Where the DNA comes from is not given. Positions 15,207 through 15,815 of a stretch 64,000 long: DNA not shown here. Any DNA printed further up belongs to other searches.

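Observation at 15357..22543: Thiol/metal-sensor-like operon: a CstR-like DUF156 repressor, FmdB zinc ribbon and thioredoxin translationally coupled to a complete TolC-MFP-RND efflux system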

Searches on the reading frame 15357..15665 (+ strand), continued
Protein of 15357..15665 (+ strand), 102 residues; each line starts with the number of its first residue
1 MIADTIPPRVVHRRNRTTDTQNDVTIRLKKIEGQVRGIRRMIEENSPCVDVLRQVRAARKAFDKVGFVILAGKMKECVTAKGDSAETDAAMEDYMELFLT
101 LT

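Call 40: search_protein_families(library=pfam, proteins=[L016:6122-6718:+, L018:2406-2981:+, L021:10338-11015:+, L018:1285-1728:+, L015:10385-10864:+, L020:10549-11058:+, L017:10330-10593:+, L022:7809-8189:-, L022:7597-7812:-, L013:10733-11638:-], max_evalue=0.001)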
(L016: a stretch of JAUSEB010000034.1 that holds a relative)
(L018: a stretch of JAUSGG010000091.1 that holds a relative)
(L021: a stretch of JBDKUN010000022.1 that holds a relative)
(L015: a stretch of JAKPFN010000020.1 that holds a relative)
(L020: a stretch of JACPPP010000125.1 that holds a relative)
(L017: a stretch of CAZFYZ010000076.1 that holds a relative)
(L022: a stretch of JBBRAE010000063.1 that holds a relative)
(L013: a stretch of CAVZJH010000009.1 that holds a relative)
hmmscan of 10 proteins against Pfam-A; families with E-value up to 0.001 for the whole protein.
L016:6122-6718:+ (198 aa): 1 family
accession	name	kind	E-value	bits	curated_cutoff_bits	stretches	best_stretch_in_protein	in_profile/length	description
PF02566.24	OsmC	-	3.8e-20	72.6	27.5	1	56-154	1-99/100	OsmC-like protein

L018:2406-2981:+ (191 aa): 1 family
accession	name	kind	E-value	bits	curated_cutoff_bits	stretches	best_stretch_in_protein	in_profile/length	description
PF02566.24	OsmC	-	7.9e-19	68.4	27.5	1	60-155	2-97/100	OsmC-like protein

L021:10338-11015:+ (225 aa): 2 families
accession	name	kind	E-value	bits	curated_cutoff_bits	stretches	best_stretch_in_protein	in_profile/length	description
PF13743.12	Thioredoxin_5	-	4.4e-26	92.2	27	1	7-201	1-184/186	Thioredoxin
PF01323.26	DSBA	-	1.5e-13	51.4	25.6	1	5-204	2-189/191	DSBA-like thioredoxin domain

L018:1285-1728:+ (147 aa): 6 families
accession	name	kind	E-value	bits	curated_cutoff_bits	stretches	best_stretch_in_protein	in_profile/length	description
PF00085.26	Thioredoxin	-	1.3e-33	115.5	23.5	1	42-142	2-102/103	Thioredoxin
PF13098.12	Thioredoxin_2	-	3.4e-10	40.7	27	1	58-138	5-101/104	Thioredoxin-like domain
PF13905.12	Thioredoxin_8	-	1e-05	26.2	27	1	61-103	4-48/94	Thioredoxin-like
PF14595.12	Thioredoxin_9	-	1.4e-05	25.4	25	1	61-125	44-110/129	Thioredoxin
PF07449.17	HyaE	-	9.6e-05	22.8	22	1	82-133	52-104/108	Hydrogenase-1 expression protein HyaE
PF08534.16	Redoxin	-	0.00019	21.7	26.6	1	61-132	31-105/148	Redoxin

L015:10385-10864:+ (159 aa): 11 families
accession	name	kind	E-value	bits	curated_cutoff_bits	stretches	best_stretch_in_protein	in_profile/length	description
PF00085.26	Thioredoxin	-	1e-34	119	23.5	1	55-154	3-102/103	Thioredoxin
PF13098.12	Thioredoxin_2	-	8.2e-12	45.8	27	1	69-152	4-103/104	Thioredoxin-like domain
PF13905.12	Thioredoxin_8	-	2.2e-06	28.3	27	1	72-114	3-47/94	Thioredoxin-like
PF00578.27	AhpC-TSA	-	2.2e-05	24.9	26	1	71-148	26-106/124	AhpC/TSA family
PF13899.12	Thioredoxin_7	-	2.2e-05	24.9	27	1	68-132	15-82/83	Thioredoxin-like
PF14595.12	Thioredoxin_9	-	2.2e-05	24.8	25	1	65-134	37-107/129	Thioredoxin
PF01323.26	DSBA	-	3.9e-05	24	25.6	1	103-153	145-190/191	DSBA-like thioredoxin domain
PF08534.16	Redoxin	-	0.00028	21.1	26.6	1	72-147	30-108/148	Redoxin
PF13728.12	TraF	-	0.00037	20.8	23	1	76-152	135-222/224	F plasmid transfer operon protein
PF13192.12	Thioredoxin_3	-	0.0004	20.8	24.8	1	80-130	8-55/76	Thioredoxin domain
PF13743.12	Thioredoxin_5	-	0.00089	19.5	27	0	100-144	133-176/186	Thioredoxin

L020:10549-11058:+ (169 aa): 5 families
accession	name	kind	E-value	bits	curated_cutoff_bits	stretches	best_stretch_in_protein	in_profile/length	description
PF00085.26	Thioredoxin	-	9.1e-33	112.8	23.5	1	63-162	3-102/103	Thioredoxin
PF13098.12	Thioredoxin_2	-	8.2e-13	49.1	27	1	76-161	3-104/104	Thioredoxin-like domain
PF13905.12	Thioredoxin_8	-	1.9e-08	35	27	1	79-123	2-48/94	Thioredoxin-like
PF00578.27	AhpC-TSA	-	4.8e-06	27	26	1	63-156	16-106/124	AhpC/TSA family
PF14595.12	Thioredoxin_9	-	0.00074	19.9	25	1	51-142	14-107/129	Thioredoxin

L017:10330-10593:+ (87 aa): 0 families

L022:7809-8189:- (126 aa): 0 families

L022:7597-7812:- (71 aa): 0 families

L013:10733-11638:- (301 aa): 3 families
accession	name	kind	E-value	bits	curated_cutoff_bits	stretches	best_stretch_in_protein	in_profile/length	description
PF01408.29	GFO_IDH_MocA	-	2.1e-22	80.5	24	1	38-162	2-118/120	Oxidoreductase family, NAD-binding Rossmann fold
PF22725.1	GFO_IDH_MocA_C3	-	1e-15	58.2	27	1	172-251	1-78/124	GFO/IDH/MocA C-terminal domain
PF02894.22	GFO_IDH_MocA_C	-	7.9e-05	23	22.9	1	176-241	1-64/218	Oxidoreductase family, C-terminal alpha/beta domain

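Call 48: search_protein_representatives(alignment_id=A2)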
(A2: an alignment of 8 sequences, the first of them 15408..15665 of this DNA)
Query: 8 sequences, 78 profile positions. Proteins with E-value up to 0.001 (for the whole library): 7572; up to 1e-10: 1212; up to 1e-30: 1. The best 150 are listed.
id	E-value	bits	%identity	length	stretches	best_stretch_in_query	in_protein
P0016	2.8e-31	123.7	-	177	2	2-71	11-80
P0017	2.6e-27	110.9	-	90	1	1-78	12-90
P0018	6.7e-25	103.2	-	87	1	1-78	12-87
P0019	8.5e-25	102.9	-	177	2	2-66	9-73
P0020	2.0e-24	101.7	-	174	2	9-68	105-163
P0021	1.1e-22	96.1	-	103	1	3-76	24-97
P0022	2.2e-22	95.1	-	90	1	2-78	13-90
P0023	2.8e-22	94.8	-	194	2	3-76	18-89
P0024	6.0e-22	93.7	-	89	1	2-78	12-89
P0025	1.7e-21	92.3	-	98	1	2-76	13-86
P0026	4.5e-21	91.0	-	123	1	2-76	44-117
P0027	7.1e-21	90.3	-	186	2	3-71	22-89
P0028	3.8e-20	88.0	-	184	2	2-72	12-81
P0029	4.2e-20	87.8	-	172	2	3-66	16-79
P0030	1.0e-19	86.6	-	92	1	3-74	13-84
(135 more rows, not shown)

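Call 52: find_homologous_proteins(query=A3, max_evalue=1e-8)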
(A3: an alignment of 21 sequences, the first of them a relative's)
Query A3 (21 sequences) (103 aa, profile of the alignment): 7950 proteins with E <= 1e-8 among 8000 candidates; the best 120 are listed.
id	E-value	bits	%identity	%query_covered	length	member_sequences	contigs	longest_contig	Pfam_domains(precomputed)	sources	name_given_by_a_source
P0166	4.9e-54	198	67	83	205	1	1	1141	PF02583.23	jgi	jgi:CsoR family transcriptional regulator, copper-sensing transcriptional repressor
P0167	4.5e-34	134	70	94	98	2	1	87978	PF02583.23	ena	-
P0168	7.4e-34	133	73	87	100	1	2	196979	PF02583.23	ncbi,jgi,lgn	-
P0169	7.6e-34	133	90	100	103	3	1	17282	PF02583.23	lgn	-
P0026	1.0e-33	133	74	84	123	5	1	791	PF02583.23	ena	-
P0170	1.3e-33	132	67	96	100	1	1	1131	PF02583.23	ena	-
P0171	1.6e-33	132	72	89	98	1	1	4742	PF02583.23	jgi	jgi:DNA-binding FrmR family transcriptional regulator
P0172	1.7e-33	132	-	-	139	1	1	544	PF02583.23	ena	-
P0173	1.8e-33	132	70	91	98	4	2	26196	PF02583.23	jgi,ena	-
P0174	1.8e-33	132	83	84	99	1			PF02583.23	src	-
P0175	2.1e-33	132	61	81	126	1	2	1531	PF02583.23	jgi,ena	jgi:CsoR family transcriptional regulator, copper-sensing transcriptional repressor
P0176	2.1e-33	132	70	86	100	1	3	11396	PF02583.23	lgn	-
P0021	2.2e-33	132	100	100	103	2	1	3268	PF02583.23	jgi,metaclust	metaclust:\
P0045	2.2e-33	132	61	81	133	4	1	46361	PF02583.23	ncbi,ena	-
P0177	2.2e-33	132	73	96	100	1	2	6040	PF02583.23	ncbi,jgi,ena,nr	ncbi:MAG TPA: metal-sensitive transcriptional regulator [Thermoleophilia bacterium]|nr:metal-sensiti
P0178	2.2e-33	132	73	95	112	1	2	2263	PF02583.23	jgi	jgi:DNA-binding FrmR family transcriptional regulator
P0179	2.3e-33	132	68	83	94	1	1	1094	PF02583.23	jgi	jgi:DNA-binding FrmR family transcriptional regulator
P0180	2.5e-33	132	67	94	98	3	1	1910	PF02583.23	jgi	jgi:DNA-binding FrmR family transcriptional regulator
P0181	2.6e-33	132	59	89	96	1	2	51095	PF02583.23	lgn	-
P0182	2.8e-33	131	69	96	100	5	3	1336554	PF02583.23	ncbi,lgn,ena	-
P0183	2.9e-33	131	61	81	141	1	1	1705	PF02583.23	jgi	jgi:DNA-binding FrmR family transcriptional regulator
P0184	3.3e-33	131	61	84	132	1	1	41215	PF02583.23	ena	-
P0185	3.3e-33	131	59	84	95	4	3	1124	PF02583.23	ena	-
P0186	3.4e-33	131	60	89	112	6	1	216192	PF02583.23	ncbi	ncbi:MAG: metal-sensitive transcriptional regulator [Thermoleophilia bacterium]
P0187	3.4e-33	131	58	93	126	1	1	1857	PF02583.23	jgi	jgi:CsoR family transcriptional regulator, copper-sensing transcriptional repressor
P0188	3.6e-33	131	68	84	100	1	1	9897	PF02583.23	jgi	jgi:DNA-binding FrmR family transcriptional regulator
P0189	4.2e-33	131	76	86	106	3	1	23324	PF02583.23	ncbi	ncbi:MAG: metal-sensitive transcriptional regulator [Thermoleophilia bacterium]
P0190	4.3e-33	131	68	94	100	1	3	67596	PF02583.23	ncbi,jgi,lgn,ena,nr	ncbi:MAG: metal-sensitive transcriptional regulator [Actinobacteria bacterium]|nr:metal-sensitive tr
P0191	4.5e-33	131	70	100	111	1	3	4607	PF02583.23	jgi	jgi:CsoR family transcriptional regulator, copper-sensing transcriptional repressor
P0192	4.6e-33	131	55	93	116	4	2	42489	PF02583.23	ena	-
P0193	4.7e-33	131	62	83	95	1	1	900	PF02583.23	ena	-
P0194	4.8e-33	131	58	89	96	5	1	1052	PF02583.23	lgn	-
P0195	4.9e-33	131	60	85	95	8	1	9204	PF02583.23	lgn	-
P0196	5.1e-33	131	70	91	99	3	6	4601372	PF02583.23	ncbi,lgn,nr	ncbi:MAG: metal-sensitive transcriptional regulator [Thermoleophilia bacterium]|nr:metal-sensitive t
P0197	5.5e-33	131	67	94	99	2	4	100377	PF02583.23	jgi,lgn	-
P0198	5.6e-33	130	63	81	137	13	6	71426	PF02583.23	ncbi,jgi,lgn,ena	jgi:DNA-binding FrmR family transcriptional regulator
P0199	5.7e-33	130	69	96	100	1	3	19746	PF02583.23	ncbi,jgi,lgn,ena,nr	ncbi:MAG TPA: metal-sensitive transcriptional regulator [Thermoleophilia bacterium]|nr:metal-sensiti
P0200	5.7e-33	130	71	92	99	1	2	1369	PF02583.23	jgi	jgi:DNA-binding FrmR family transcriptional regulator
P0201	5.7e-33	130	69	91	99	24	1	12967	PF02583.23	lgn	-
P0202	5.8e-33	130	66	96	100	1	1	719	PF02583.23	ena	-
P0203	6.0e-33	130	70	93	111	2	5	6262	PF02583.23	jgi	jgi:CsoR family transcriptional regulator, copper-sensing transcriptional repressor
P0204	6.3e-33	130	58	88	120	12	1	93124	PF02583.23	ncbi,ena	-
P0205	6.5e-33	130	72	84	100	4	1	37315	PF02583.23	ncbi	ncbi:MAG: metal-sensitive transcriptional regulator [Thermoleophilia bacterium]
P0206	6.7e-33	130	68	84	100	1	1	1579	PF02583.23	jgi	jgi:DNA-binding FrmR family transcriptional regulator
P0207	7.1e-33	130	59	87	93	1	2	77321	PF02583.23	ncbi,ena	-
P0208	7.5e-33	130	59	84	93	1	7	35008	PF02583.23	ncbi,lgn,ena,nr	ncbi:MAG TPA: transcriptional regulator [Actinobacteria bacterium]|nr:transcriptional regulator [Act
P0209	7.7e-33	130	68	93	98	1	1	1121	PF02583.23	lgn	-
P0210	7.8e-33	130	74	84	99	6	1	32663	PF02583.23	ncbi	ncbi:MAG: metal-sensitive transcriptional regulator [Thermoleophilia bacterium]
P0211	7.9e-33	130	67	96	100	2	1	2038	PF02583.23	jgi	-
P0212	8.0e-33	130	60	87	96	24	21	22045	PF02583.23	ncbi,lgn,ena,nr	ncbi:MAG: metal-sensitive transcriptional regulator [Thermoleophilia bacterium]|nr:metal-sensitive t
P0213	8.8e-33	130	59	84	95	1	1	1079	PF02583.23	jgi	jgi:DNA-binding FrmR family transcriptional regulator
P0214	9.8e-33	130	58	82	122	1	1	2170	PF02583.23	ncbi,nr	ncbi:MAG TPA: metal-sensitive transcriptional regulator, partial [Thermoleophilia bacterium]|nr:meta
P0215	9.9e-33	130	57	93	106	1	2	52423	PF02583.23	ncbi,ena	-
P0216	1.0e-32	130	60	89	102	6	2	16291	PF02583.23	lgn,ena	-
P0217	1.0e-32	130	73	92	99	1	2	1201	PF02583.23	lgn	-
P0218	1.0e-32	130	68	95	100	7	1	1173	PF02583.23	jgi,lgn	jgi:DNA-binding FrmR family transcriptional regulator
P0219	1.1e-32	130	59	84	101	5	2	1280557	PF02583.23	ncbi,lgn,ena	ncbi:MAG: metal-sensitive transcriptional regulator [Actinomycetes bacterium]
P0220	1.1e-32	129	67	92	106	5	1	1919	PF02583.23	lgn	-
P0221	1.2e-32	129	57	83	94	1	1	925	PF02583.23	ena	-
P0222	1.2e-32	129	59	84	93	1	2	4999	PF02583.23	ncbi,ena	-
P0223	1.3e-32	129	60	89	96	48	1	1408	PF02583.23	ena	-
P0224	1.3e-32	129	57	89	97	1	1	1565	PF02583.23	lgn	-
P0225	1.3e-32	129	78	94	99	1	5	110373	PF02583.23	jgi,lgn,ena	-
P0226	1.4e-32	129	65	86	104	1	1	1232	PF02583.23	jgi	-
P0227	1.5e-32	129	59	87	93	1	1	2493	PF02583.23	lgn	-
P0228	1.6e-32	129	56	91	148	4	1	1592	PF02583.23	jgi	jgi:CsoR family transcriptional regulator, copper-sensing transcriptional repressor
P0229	1.9e-32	129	77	83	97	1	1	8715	PF02583.23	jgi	-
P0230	2.1e-32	129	60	92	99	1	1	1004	PF02583.23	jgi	jgi:CsoR family transcriptional regulator, copper-sensing transcriptional repressor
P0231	2.1e-32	129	60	89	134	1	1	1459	PF02583.23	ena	-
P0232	2.2e-32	129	60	84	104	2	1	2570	PF02583.23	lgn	-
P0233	2.2e-32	129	72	83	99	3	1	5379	PF02583.23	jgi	jgi:CsoR family transcriptional regulator, copper-sensing transcriptional repressor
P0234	2.4e-32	128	57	82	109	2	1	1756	PF02583.23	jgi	-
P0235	2.4e-32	128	71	84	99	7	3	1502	PF02583.23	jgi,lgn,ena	-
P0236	2.6e-32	128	63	92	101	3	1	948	PF02583.23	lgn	-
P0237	2.6e-32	128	56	91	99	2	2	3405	PF02583.23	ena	-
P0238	2.7e-32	128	58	89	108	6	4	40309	PF02583.23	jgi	jgi:DNA-binding FrmR family transcriptional regulator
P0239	2.8e-32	128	59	87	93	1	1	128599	PF02583.23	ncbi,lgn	-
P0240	3.1e-32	128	59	83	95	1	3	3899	PF02583.23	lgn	-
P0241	3.1e-32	128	58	87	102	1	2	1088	PF02583.23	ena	-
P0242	3.1e-32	128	58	84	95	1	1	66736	PF02583.23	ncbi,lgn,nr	ncbi:MAG: metal-sensitive transcriptional regulator [Thermoleophilia bacterium]|nr:metal-sensitive t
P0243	3.1e-32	128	56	90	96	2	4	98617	PF02583.23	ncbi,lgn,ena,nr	ncbi:MAG: metal-sensitive transcriptional regulator [Actinobacteria bacterium]|nr:metal-sensitive tr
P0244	3.2e-32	128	71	96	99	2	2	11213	PF02583.23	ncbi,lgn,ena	ncbi:MAG: metal-sensitive transcriptional regulator [Thermoleophilia bacterium]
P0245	3.4e-32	128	59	84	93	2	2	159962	PF02583.23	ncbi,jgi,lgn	-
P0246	3.6e-32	128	57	85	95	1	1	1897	PF02583.23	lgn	-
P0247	4.6e-32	128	59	83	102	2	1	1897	PF02583.23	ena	-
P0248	5.1e-32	127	57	83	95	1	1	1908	PF02583.23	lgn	-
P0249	5.3e-32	127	60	83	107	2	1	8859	PF02583.23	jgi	-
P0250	5.3e-32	127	63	83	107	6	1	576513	PF02583.23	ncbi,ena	-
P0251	5.4e-32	127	72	83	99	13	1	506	PF02583.23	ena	-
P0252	5.4e-32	127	63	81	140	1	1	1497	PF02583.23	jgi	-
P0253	5.6e-32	127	72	91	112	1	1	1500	PF02583.23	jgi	jgi:DNA-binding FrmR family transcriptional regulator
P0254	5.7e-32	127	55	88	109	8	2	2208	PF02583.23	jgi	jgi:CsoR family transcriptional regulator, copper-sensing transcriptional repressor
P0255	5.9e-32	127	60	83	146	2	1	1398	PF02583.23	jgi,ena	-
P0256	6.0e-32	127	74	83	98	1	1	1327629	PF02583.23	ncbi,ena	-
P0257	6.1e-32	127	58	82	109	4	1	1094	PF02583.23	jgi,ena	-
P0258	6.4e-32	127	60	83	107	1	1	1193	PF02583.23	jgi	jgi:DNA-binding FrmR family transcriptional regulator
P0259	6.4e-32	127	76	83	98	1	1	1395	PF02583.23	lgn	-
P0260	6.7e-32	127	57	84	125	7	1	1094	PF02583.23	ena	-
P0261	6.9e-32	127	58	83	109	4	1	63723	PF02583.23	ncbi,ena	-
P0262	7.2e-32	127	53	85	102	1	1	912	PF02583.23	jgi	-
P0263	7.9e-32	127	70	91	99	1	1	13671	PF02583.23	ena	-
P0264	8.4e-32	127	68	80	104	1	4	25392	PF02583.23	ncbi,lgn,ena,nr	ncbi:MAG: metal-sensitive transcriptional regulator [Actinobacteria bacterium]|nr:metal-sensitive tr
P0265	9.8e-32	127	55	84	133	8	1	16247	PF02583.23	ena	-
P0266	1.0e-31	126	74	84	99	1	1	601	PF02583.23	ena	-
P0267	1.0e-31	126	57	83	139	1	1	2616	PF02583.23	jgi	jgi:DNA-binding FrmR family transcriptional regulator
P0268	1.1e-31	126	56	84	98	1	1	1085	PF02583.23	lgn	-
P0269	1.1e-31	126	60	87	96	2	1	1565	PF02583.23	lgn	-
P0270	1.2e-31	126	57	89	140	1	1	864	PF02583.23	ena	-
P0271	1.7e-31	126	70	83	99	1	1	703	PF02583.23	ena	-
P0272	1.8e-31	126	62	81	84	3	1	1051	PF02583.23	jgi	jgi:DNA-binding FrmR family transcriptional regulator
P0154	2.2e-31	125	56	83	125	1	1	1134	PF02583.23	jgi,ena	-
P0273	2.4e-31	125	56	91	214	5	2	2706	PF02583.23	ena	-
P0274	2.5e-31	125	48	83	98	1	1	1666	PF02583.23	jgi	jgi:DNA-binding FrmR family transcriptional regulator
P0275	2.5e-31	125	71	82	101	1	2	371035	PF02583.23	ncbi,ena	-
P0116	2.8e-31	125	57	82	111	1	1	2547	PF02583.23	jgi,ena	-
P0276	3.3e-31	125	61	83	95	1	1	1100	PF02583.23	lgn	-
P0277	3.5e-31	125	59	90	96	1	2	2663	PF02583.23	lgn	-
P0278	3.6e-31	125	49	85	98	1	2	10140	PF02583.23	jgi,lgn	jgi:CsoR family transcriptional regulator, copper-sensing transcriptional repressor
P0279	3.9e-31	125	55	83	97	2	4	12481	PF02583.23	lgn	-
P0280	4.0e-31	125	70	82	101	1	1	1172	PF02583.23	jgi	jgi:CsoR family transcriptional regulator, copper-sensing transcriptional repressor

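Call 54: find_encoding_contigs(protein=P0196, flank=6000, max_places=2)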
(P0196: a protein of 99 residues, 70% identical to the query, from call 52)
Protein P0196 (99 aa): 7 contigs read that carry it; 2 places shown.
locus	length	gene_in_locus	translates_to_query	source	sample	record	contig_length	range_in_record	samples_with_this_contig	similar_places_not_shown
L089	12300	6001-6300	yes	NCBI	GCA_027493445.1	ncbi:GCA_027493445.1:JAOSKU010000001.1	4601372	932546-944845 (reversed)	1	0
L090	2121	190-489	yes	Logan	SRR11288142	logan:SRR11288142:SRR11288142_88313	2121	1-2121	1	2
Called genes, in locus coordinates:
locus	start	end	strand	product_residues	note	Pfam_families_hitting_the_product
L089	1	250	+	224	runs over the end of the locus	PF02080:TrkA_C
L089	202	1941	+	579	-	PF03485:Arg_tRNA_synt_N (weak), PF00750:tRNA-synt_1d, PF05746:DALR_1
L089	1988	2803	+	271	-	PF01149:Fapy_DNA_glyco, PF06831:H2TH, PF06827:zf-FPG_IleRS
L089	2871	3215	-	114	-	-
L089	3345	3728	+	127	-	PF01244:Peptidase_M19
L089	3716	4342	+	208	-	PF01244:Peptidase_M19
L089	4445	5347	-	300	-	PF00892:EamA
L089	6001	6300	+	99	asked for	PF02583:Trns_repr_metal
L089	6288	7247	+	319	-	PF01266:DAO (weak), PF01494:FAD_binding_3 (weak), PF01946:Thi4, PF07992:Pyr_redox_2, PF12831:FAD_oxidored, PF13450:NAD_binding_8 (weak), PF13738:Pyr_redox_3, PF00070:Pyr_redox, +4 more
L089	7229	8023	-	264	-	PF02129:Peptidase_S15 (weak), PF20434:BD-FAE (faint), PF00561:Abhydrolase_1 (faint), PF12146:Hydrolase_4, PF12697:Abhydrolase_6 (weak), PF00326:Peptidase_S9, PF08386:Abhydrolase_4 (weak)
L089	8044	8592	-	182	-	PF00156:Pribosyltran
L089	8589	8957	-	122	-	-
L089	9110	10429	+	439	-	PF00278:Orn_DAP_Arg_deC, PF02784:Orn_Arg_deC_N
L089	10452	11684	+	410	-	PF03447:NAD_binding_3, PF00742:Homoserine_dh, PF01842:ACT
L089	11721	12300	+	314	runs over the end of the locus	PF25145:NfeD1b_N (weak), PF01343:Peptidase_S49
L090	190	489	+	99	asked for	PF02583:Trns_repr_metal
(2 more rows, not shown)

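Call 55: find_encoding_contigs(protein=P0219, flank=6000, max_places=2)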
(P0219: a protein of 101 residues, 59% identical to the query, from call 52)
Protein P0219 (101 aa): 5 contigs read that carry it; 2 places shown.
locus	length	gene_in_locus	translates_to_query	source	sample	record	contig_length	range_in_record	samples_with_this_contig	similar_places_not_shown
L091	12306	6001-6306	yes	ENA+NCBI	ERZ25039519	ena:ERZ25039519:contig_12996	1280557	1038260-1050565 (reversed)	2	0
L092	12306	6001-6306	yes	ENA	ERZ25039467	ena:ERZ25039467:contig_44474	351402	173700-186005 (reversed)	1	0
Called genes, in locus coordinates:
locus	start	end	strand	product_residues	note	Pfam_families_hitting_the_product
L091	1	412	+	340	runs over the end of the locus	PF00005:ABC_tran, PF13304:AAA_21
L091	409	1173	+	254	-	PF10920:DUF2705 (weak)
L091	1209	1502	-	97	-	-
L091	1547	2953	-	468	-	PF01966:HD, PF19276:HD_assoc_2 (weak)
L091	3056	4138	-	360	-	PF13439:Glyco_transf_4, PF13579:Glyco_trans_4_4, PF00534:Glycos_transf_1, PF13692:Glyco_trans_1_4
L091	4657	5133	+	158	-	-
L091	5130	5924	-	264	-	PF09335:VTT_dom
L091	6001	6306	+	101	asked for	PF02583:Trns_repr_metal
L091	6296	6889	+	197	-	PF13489:Methyltransf_23, PF01209:Ubie_methyltran, PF13847:Methyltransf_31 (weak), PF08241:Methyltransf_11, PF08242:Methyltransf_12, PF13649:Methyltransf_25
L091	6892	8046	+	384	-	PF04015:DUF362, PF12797:Fer4_2 (faint), PF12800:Fer4_4 (faint), PF12838:Fer4_7 (faint), PF13484:Fer4_16 (faint), PF00037:Fer4 (weak)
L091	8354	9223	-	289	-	PF00149:Metallophos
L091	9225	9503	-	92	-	PF12732:YtxH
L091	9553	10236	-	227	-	-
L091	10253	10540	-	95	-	PF00708:Acylphosphatase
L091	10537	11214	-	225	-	PF01135:PCMT, PF00398:RrnaAD (weak)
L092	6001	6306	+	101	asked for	PF02583:Trns_repr_metal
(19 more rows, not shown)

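Call 56: find_encoding_contigs(protein=P0245, flank=6000, max_places=2)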
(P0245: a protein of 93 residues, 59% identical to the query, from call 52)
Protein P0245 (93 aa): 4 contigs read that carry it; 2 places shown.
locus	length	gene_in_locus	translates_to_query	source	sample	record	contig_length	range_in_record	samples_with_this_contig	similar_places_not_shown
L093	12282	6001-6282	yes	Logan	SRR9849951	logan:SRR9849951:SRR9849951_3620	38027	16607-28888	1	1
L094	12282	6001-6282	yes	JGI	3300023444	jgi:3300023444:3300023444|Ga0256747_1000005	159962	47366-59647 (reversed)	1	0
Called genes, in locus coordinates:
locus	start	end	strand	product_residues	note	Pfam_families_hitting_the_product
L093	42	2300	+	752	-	PF03176:MMPL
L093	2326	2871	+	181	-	PF07998:Peptidase_M54, PF00413:Peptidase_M10 (weak)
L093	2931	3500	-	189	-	PF00156:Pribosyltran (weak)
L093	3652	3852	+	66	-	-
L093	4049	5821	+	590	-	-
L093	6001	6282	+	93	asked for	PF02583:Trns_repr_metal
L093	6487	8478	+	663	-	PF00912:Transgly, PF00905:Transpeptidase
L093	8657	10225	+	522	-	PF17802:SpaA (faint), PF13620:CarboxypepD_reg, PF22904:NOMO1-like_2nd (faint), PF00775:Dioxygenase_C (faint), PF13715:CarbopepD_reg_2 (faint), PF17210:SdrD_B (faint), PF13620:CarboxypepD_reg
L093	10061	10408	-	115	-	PF03259:Robl_LC7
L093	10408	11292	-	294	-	PF02195:ParB_N, PF17762:HTH_ParB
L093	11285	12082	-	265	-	PF00142:Fer4_NifH (weak), PF01656:CbiA, PF02374:ArsA_ATPase (weak), PF06564:CBP_BcsQ (faint), PF09140:MipZ (weak), PF10609:ParA (weak), PF13614:AAA_31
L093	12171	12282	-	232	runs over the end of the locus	PF02527:GidB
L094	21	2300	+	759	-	PF03176:MMPL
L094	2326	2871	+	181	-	PF07998:Peptidase_M54, PF00413:Peptidase_M10 (weak)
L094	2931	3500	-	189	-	PF00156:Pribosyltran (weak)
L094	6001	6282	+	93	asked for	PF02583:Trns_repr_metal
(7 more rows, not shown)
